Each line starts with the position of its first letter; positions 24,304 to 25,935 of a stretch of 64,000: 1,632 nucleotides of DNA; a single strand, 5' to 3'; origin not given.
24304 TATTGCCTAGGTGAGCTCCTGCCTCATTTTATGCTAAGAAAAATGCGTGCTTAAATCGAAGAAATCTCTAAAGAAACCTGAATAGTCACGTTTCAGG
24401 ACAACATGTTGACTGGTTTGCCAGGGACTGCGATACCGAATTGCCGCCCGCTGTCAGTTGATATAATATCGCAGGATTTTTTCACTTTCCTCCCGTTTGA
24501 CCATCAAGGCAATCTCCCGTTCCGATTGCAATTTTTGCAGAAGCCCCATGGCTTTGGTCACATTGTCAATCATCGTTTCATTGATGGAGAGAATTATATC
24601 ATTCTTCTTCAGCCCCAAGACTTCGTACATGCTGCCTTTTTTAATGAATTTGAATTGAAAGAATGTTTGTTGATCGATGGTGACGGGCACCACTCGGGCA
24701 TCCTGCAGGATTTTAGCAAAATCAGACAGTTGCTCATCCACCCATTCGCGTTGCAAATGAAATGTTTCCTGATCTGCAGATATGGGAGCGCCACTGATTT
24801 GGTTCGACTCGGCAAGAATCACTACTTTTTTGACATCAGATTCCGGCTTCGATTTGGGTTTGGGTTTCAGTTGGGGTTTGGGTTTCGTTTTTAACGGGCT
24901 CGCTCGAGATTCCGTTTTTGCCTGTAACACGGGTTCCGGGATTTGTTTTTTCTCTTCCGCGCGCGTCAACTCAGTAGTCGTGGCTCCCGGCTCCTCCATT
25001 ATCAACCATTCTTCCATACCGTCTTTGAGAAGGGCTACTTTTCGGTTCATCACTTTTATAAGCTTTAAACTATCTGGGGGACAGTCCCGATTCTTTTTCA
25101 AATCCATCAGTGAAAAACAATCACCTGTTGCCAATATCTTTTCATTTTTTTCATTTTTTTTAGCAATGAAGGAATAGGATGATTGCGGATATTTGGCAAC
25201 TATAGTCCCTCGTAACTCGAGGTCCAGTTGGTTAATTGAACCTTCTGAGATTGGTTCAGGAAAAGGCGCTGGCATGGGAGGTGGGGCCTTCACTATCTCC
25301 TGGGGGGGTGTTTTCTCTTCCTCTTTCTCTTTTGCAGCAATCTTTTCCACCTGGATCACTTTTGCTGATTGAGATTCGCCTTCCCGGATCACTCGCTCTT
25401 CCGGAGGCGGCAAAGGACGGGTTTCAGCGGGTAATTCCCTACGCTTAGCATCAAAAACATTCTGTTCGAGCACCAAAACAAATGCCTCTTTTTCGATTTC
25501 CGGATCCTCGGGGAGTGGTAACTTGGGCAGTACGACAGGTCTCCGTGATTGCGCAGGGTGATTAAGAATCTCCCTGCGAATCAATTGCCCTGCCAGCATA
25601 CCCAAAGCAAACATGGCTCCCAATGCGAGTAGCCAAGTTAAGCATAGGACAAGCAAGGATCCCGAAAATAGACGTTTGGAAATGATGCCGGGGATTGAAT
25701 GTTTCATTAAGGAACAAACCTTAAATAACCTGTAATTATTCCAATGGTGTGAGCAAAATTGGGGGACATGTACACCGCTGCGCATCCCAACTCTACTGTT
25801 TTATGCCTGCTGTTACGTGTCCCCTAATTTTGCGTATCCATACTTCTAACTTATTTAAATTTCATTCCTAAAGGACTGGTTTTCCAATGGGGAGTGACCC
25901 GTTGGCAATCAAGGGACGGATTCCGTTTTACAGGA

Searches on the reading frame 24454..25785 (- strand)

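Call 20: search_protein_families(library=ncbifam, proteins=[window:24454-25785:-], max_evalue=0.00001)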
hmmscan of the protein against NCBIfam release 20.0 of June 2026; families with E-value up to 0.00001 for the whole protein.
window:24454-25785:- (443 aa): 3 families
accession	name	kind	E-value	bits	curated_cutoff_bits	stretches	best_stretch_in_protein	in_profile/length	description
NF041515.1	GspC_delta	equivalog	1.4e-25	90.7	150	1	143-442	55-310/311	type II secretion system protein GspC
TIGR01713.1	typeII_sec_gspC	equivalog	6.1e-12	45.7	101.6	1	185-432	79-249/259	type II secretion system protein GspC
NF041616.1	T2SS_C_SYNERG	exception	1.8e-07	30.8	200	1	333-442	186-295/296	type II secretion system protein GspC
